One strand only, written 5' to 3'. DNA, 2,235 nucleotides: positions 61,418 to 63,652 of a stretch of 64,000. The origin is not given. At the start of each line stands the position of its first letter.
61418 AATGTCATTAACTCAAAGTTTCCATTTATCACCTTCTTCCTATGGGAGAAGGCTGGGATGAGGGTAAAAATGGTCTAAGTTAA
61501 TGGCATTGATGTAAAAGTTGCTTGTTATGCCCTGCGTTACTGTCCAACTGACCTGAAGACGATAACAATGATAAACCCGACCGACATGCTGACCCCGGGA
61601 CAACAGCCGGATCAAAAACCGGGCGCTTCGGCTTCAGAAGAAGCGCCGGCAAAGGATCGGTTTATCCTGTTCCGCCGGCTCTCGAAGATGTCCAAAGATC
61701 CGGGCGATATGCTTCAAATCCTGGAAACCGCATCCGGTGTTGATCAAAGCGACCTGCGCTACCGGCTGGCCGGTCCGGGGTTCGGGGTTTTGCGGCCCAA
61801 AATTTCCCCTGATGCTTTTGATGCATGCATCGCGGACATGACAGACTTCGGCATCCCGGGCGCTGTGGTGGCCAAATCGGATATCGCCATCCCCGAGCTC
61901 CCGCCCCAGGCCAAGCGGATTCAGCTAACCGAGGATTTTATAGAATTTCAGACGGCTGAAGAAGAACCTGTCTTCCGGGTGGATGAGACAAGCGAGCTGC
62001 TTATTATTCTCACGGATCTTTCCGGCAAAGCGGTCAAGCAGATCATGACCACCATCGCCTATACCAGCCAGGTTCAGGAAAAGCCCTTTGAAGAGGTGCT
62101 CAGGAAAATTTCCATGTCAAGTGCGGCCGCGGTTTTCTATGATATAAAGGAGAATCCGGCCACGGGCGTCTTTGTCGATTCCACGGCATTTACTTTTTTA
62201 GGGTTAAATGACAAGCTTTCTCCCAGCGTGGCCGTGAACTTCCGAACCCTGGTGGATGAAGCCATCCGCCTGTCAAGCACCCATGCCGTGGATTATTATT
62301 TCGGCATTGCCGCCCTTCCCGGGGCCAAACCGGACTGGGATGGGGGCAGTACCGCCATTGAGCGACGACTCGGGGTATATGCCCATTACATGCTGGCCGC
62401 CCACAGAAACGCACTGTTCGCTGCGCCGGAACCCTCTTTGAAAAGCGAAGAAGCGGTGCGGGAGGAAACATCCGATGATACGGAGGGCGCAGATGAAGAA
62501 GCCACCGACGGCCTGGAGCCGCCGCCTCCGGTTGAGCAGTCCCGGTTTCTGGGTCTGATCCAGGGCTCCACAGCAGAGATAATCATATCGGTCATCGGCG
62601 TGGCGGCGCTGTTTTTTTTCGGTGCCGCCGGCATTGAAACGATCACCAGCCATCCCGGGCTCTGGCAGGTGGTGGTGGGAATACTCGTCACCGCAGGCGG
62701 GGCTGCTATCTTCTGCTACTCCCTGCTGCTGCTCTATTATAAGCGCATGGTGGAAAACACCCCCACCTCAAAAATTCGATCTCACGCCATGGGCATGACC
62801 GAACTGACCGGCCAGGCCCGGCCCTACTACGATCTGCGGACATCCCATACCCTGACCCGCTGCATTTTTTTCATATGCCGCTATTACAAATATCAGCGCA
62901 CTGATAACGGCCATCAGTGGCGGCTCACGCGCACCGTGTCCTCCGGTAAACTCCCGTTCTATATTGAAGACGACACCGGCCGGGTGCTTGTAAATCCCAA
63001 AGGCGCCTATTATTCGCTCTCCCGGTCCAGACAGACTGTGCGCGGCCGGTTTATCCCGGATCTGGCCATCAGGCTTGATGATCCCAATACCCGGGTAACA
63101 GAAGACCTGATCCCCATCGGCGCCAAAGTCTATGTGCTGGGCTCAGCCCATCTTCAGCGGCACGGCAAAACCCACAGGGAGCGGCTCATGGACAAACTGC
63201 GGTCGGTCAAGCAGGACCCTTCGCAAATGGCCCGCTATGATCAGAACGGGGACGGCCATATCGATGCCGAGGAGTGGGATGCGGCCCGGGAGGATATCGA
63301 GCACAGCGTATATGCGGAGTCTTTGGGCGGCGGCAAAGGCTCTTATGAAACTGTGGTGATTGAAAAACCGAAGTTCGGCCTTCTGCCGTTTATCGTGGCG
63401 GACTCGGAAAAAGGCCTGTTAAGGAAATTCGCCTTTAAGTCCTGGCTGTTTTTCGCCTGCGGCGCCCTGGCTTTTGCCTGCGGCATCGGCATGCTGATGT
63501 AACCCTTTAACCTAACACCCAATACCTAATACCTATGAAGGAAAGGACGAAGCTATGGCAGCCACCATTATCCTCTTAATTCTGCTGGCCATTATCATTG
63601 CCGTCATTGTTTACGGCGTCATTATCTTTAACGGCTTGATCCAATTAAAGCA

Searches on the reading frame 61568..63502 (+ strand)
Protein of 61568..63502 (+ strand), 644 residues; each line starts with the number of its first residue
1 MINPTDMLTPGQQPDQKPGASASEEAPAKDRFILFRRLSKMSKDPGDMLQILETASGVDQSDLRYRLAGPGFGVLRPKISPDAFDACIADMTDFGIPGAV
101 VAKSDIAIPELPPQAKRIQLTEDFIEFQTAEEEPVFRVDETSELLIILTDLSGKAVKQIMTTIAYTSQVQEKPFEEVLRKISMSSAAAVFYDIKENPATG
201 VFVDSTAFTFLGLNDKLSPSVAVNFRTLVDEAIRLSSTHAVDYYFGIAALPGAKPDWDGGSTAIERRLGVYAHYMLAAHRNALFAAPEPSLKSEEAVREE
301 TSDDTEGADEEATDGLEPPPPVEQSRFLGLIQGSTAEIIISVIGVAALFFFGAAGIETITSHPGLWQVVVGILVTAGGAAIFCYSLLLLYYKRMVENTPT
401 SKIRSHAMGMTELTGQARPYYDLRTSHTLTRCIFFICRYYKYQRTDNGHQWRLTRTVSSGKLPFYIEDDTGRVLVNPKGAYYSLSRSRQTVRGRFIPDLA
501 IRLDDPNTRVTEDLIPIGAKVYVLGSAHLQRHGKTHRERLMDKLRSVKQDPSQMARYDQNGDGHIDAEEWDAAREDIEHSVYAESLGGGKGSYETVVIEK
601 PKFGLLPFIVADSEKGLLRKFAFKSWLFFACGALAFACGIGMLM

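Call 67: search_protein_families(library=pfam, proteins=[window:61568-63502:+], max_evalue=0.00001)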
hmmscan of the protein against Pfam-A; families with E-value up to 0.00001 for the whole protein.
window:61568-63502:+ (644 aa): 1 family
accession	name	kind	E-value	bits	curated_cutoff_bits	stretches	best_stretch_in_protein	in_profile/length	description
PF12483.13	GIDE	-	1.1e-08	35.2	23.6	1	458-534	25-111/160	E3 Ubiquitin ligase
